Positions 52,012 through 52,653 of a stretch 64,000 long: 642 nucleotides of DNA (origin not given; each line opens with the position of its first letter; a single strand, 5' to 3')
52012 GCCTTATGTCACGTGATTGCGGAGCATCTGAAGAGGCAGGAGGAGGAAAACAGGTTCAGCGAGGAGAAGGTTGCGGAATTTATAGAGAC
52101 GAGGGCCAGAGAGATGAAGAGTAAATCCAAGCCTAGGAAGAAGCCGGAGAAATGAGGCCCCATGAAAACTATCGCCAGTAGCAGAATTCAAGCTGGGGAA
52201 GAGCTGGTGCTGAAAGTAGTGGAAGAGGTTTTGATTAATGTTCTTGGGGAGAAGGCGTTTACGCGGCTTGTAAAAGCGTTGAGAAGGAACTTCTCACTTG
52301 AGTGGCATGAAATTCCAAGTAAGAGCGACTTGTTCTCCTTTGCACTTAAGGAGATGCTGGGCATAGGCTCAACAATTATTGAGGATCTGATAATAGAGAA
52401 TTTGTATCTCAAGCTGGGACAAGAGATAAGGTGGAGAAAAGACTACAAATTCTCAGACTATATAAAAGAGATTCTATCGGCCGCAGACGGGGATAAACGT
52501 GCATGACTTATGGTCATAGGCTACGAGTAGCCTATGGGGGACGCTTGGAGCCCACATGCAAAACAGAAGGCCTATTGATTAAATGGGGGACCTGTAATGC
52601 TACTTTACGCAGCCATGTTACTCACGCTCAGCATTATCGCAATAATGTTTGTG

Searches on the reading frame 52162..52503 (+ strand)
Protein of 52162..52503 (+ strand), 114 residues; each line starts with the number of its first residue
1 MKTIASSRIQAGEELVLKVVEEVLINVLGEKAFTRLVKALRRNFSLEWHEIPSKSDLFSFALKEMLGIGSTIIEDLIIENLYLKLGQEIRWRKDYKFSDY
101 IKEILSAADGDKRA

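Call 72: search_protein_families(library=pfam, proteins=[window:52162-52503:+], max_evalue=0.01)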
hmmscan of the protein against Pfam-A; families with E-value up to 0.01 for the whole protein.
window:52162-52503:+ (114 aa): 0 families

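Call 75: search_protein_families(library=pfam, alignment_id=A3, max_evalue=0.1)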
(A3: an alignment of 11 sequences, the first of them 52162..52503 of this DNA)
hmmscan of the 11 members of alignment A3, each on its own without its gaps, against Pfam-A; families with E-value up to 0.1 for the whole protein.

A. member 1, window:52162-52503:+ (114 aa): 1 family
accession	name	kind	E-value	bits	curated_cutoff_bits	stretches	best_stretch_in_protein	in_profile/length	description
PF22411.1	Mre11_2nd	-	0.018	15.4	27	0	76-106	24-51/59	Mre11 nuclease, second domain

B. families by the number of members that match (of 11 scanned): 4 families
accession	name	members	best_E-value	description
PF11537.13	NitrOD5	2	0.005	Nitrosopumilus output domain 5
PF22411.1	Mre11_2nd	1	0.018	Mre11 nuclease, second domain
PF23191.1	WH_MCM3_C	1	0.027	MCM3-like, winged helix domain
PF09654.15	DUF2396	1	0.065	Protein of unknown function (DUF2396)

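Call 76: search_solved_structures(query=A3, max_evalue=1)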
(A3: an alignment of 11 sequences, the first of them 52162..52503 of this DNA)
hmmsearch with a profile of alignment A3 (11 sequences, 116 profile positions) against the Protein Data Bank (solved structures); distinct sequences matched with E-value up to 1: 4.
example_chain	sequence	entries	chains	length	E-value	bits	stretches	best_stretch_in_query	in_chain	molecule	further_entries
2p9x_A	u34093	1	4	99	0.014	18.3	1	57-107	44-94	Hypothetical protein PH0832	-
7y9n_A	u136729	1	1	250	0.1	15.5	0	53-93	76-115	Spike protein S2',5HB-H2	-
9jgb_A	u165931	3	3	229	0.63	12.9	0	26-75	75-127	Ribosomal RNA small subunit methyltransferase Nep1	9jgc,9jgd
9xip_A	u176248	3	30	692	0.76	12.7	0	2-38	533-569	Serine protein kinase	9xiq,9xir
